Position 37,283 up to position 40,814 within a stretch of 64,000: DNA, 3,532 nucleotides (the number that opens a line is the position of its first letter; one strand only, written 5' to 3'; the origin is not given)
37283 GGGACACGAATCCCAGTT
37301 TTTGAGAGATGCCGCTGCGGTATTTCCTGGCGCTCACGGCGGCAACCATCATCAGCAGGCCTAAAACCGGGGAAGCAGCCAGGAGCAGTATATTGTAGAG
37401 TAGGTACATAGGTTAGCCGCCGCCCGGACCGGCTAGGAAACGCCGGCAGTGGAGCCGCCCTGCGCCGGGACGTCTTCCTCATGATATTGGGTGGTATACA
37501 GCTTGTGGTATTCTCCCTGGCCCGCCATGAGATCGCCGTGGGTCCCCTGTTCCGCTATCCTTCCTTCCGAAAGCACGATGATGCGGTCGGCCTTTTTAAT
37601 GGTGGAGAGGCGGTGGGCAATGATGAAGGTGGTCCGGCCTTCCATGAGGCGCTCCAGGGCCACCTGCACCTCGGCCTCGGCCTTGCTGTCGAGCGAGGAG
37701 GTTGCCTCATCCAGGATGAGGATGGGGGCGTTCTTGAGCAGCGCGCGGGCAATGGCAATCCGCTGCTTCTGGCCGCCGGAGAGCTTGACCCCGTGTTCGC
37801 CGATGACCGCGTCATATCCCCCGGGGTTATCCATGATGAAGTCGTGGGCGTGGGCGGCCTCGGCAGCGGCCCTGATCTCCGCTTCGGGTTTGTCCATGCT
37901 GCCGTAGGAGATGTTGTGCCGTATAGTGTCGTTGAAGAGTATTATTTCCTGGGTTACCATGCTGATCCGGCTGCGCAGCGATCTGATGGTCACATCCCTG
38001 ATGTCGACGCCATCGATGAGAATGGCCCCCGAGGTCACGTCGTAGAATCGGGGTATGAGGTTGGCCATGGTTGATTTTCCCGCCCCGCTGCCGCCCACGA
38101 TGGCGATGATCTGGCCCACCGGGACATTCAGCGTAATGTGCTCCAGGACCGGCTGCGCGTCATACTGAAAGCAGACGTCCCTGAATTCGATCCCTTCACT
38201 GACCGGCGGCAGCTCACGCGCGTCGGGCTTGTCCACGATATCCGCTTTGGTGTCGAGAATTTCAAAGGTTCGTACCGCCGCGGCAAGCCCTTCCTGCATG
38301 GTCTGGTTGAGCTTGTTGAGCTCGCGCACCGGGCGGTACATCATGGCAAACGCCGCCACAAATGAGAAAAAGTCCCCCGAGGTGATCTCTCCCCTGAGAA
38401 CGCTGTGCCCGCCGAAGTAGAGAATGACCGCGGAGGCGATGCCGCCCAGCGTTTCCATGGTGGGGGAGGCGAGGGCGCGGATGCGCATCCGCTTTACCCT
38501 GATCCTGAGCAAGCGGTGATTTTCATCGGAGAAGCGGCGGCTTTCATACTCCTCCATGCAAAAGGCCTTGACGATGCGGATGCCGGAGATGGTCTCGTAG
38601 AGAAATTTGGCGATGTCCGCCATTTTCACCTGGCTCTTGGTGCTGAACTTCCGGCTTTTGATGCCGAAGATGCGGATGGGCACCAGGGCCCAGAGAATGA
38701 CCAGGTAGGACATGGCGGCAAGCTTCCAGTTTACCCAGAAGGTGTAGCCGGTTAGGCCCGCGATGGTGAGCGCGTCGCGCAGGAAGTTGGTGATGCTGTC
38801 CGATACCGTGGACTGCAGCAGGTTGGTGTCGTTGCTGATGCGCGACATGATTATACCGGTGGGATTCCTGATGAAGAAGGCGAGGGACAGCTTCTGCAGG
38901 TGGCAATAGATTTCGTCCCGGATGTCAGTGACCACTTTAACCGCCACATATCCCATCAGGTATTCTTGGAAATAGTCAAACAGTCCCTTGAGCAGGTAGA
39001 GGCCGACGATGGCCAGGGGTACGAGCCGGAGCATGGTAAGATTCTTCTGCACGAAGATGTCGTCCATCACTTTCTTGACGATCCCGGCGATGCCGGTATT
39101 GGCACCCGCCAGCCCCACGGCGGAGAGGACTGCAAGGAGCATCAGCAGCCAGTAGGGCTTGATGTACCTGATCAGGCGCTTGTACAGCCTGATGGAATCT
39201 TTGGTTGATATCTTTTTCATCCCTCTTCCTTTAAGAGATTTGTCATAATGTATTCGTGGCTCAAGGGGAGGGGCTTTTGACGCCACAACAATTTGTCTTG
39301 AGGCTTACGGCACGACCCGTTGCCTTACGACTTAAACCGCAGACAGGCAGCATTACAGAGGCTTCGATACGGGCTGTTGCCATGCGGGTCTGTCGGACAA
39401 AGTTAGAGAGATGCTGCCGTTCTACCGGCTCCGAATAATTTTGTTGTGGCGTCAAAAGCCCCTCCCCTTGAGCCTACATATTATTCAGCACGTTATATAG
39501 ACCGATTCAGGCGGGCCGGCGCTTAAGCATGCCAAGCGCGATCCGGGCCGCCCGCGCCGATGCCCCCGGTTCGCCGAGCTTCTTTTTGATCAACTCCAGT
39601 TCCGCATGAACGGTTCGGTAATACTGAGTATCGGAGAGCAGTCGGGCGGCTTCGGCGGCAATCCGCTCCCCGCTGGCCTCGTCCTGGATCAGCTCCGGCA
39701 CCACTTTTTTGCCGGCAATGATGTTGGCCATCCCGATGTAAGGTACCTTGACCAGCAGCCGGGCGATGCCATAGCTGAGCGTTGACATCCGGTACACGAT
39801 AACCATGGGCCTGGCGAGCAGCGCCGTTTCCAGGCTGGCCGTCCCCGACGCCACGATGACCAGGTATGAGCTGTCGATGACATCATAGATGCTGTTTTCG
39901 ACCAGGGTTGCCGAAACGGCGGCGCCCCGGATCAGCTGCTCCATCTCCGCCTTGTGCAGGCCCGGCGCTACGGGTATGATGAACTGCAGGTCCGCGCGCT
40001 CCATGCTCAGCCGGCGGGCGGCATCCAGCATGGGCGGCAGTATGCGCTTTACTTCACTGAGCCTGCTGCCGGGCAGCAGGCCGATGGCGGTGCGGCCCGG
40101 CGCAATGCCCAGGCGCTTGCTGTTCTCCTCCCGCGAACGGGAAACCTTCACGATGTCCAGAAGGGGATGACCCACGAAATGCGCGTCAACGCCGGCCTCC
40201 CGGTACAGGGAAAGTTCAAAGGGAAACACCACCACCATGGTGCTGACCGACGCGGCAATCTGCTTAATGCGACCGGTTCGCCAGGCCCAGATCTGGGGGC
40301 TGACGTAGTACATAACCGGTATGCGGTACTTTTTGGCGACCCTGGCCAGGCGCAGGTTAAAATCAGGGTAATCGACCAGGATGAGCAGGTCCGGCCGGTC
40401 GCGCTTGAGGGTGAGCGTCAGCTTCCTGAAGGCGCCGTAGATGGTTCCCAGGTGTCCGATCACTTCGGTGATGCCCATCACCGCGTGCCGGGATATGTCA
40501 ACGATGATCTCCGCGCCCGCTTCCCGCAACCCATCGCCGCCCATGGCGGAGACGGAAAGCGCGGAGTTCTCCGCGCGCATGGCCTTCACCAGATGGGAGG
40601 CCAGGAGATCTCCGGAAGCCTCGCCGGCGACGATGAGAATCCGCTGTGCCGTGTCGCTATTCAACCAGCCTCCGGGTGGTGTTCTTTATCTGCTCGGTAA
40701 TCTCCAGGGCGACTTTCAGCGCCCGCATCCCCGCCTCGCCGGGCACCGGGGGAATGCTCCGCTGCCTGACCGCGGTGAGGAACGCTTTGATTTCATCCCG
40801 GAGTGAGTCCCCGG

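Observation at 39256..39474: Modular hairpin-armed non-coding element (family 1, type B): five full copies with a conserved ~145-nt core, no transposase in sight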

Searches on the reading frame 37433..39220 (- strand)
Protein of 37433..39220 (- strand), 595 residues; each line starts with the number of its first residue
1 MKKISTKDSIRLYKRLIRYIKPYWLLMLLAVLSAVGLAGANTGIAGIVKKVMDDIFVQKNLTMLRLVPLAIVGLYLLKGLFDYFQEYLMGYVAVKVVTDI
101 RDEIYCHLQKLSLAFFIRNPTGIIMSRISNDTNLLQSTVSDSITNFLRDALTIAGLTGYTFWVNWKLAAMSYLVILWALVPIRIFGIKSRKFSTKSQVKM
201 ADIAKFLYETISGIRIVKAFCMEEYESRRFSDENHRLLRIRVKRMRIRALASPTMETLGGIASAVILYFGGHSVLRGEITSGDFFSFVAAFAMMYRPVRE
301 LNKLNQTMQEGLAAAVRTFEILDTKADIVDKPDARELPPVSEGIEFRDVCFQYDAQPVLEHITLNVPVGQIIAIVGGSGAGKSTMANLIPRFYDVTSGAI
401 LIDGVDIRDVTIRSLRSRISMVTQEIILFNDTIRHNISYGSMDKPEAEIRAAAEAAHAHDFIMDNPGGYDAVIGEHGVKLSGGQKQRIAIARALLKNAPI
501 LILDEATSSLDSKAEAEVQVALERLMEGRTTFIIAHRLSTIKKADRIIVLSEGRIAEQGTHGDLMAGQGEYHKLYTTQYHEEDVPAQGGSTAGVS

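Call 11: find_encoding_contigs(protein=window:37433-39220:-, flank=3000, max_places=4)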
Protein window:37433-39220:- (595 aa): no gene with exactly this product is on record in the collection.

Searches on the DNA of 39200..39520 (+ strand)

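Call 39: search_rna_families(source=window, start=39200, end=39520, threshold=evalue, max_evalue=10)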
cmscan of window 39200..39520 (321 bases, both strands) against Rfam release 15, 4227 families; matches with E-value up to 10: 1.
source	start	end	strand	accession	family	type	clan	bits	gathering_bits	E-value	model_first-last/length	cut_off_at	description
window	39408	39497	-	RF01596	plasmodium_snoR20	Gene; snRNA; snoRNA; CD-box;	-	16.4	45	0.94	1-82/82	no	small nucleolar RNA snoR20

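Call 67: search_dna_similar(query=window:39256-39474:+, collection=plasmids, mode=distant, max_rows=5)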
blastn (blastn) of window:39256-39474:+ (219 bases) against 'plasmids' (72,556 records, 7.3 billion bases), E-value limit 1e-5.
No match.

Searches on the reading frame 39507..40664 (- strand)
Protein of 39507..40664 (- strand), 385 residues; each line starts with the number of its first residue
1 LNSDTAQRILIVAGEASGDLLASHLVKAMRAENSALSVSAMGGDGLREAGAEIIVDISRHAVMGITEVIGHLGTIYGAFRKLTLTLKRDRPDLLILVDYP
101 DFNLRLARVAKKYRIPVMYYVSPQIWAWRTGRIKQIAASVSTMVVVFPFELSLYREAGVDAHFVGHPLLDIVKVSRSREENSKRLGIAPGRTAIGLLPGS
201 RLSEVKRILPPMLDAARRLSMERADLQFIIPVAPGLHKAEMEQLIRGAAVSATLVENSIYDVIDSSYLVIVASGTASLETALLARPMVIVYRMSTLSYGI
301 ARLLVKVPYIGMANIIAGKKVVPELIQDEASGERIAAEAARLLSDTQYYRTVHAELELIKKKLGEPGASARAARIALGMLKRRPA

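Call 12: search_protein_families(library=pfam, proteins=[window:39507-40664:-])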
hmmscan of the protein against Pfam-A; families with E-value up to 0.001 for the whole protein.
window:39507-40664:- (385 aa): 1 family
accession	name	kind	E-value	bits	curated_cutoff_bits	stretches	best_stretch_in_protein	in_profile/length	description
PF02684.21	LpxB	-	3e-95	319.7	22.6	1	9-364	1-360/374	Lipid-A-disaccharide synthetase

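Call 50: find_homologous_proteins(query=window:39507-40664:-, max_evalue=1e-60)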
Query window:39507-40664:- (385 aa): 7770 proteins with E <= 1e-60 among 8000 candidates; the best 120 are listed.
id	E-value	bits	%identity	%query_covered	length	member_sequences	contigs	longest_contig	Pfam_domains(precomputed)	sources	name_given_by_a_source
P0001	3.6e-236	801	98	100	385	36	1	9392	PF02684.22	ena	-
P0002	2.1e-223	759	93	100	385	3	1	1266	PF02684.22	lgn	-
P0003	2.8e-205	699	87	100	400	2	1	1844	PF02684.22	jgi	-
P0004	6.1e-203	692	85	100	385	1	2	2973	PF02684.22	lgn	-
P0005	6.9e-202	688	85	100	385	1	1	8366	PF02684.22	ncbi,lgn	-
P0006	2.5e-201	686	86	100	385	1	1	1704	PF02684.22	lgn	-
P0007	3.3e-201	686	85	100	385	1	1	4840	PF02684.22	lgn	-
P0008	9.3e-201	684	84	100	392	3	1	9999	PF02684.22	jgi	jgi:lipid-A-disaccharide synthase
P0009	6.5e-197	672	83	99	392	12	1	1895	PF02684.22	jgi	jgi:lipid-A-disaccharide synthase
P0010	3.6e-188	643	81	100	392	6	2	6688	PF02684.22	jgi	-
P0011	3.3e-185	633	77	100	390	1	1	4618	PF02684.22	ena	-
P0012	4.6e-182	623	76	100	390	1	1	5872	PF02684.22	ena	-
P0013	6.8e-182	622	76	100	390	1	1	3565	PF02684.22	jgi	-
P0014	4.0e-180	616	76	100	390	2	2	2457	PF02684.22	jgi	-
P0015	1.1e-173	595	74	99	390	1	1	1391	PF02684.22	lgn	-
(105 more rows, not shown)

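Call 51: find_encoding_contigs(protein=P0001, flank=3000, max_places=2)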
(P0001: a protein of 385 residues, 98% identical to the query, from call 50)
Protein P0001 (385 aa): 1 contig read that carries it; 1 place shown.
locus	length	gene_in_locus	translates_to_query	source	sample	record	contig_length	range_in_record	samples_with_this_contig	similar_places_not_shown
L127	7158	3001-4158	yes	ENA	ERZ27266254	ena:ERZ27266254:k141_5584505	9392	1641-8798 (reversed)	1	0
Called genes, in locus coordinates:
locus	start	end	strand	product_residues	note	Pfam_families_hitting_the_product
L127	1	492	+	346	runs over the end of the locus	PF04613:LpxD, PF25084:LbH_EIF2B, PF25087:GMPPB_C (weak), PF00132:Hexapep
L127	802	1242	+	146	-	PF22817:ApeP-like, PF07977:FabA, PF22818:ApeI-like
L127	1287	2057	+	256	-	PF25084:LbH_EIF2B (faint), PF25087:GMPPB_C (weak), PF00132:Hexapep, PF13720:Acetyltransf_11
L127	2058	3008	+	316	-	PF01408:GFO_IDH_MocA, PF22725:GFO_IDH_MocA_C3, PF02894:GFO_IDH_MocA_C (faint)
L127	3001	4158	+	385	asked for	PF02684:LpxB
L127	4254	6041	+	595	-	PF00664:ABC_membrane, PF00005:ABC_tran, PF02463:SMC_N (weak)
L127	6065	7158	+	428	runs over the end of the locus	PF04413:Glycos_transf_N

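Call 52: find_encoding_contigs(protein=P0005, flank=3000, max_places=2)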
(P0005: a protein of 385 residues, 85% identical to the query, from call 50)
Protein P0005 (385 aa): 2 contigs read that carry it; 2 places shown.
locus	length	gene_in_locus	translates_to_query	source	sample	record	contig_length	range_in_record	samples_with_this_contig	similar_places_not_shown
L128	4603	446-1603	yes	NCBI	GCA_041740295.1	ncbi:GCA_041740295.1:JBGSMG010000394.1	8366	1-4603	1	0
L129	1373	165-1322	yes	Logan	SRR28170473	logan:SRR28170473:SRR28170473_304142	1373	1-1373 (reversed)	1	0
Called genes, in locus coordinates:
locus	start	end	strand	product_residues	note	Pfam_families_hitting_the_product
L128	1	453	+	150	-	?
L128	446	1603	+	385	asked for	PF02684:LpxB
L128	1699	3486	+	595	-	PF00664:ABC_membrane, PF00005:ABC_tran, PF02463:SMC_N (weak)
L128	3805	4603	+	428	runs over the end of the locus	PF04413:Glycos_transf_N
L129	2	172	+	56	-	?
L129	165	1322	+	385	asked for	PF02684:LpxB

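Call 53: find_encoding_contigs(protein=P0008, flank=3000, max_places=2)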
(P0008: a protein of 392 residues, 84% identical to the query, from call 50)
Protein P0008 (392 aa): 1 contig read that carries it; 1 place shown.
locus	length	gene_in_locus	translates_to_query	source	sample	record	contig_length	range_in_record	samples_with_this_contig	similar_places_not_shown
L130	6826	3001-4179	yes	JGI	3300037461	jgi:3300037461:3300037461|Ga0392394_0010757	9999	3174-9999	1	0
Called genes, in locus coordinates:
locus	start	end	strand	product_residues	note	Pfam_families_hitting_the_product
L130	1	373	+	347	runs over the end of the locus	PF04613:LpxD, PF25084:LbH_EIF2B, PF25087:GMPPB_C, PF00132:Hexapep (weak), PF14602:Hexapep_2 (faint), PF00132:Hexapep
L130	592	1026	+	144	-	PF22817:ApeP-like, PF07977:FabA, PF22818:ApeI-like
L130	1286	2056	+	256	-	PF25084:LbH_EIF2B (faint), PF25087:GMPPB_C (weak), PF00132:Hexapep, PF13720:Acetyltransf_11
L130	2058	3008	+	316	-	PF01408:GFO_IDH_MocA, PF22725:GFO_IDH_MocA_C3, PF02894:GFO_IDH_MocA_C (weak)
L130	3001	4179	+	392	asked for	PF02684:LpxB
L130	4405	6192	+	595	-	PF00664:ABC_membrane, PF02463:SMC_N (weak), PF00005:ABC_tran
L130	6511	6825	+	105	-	?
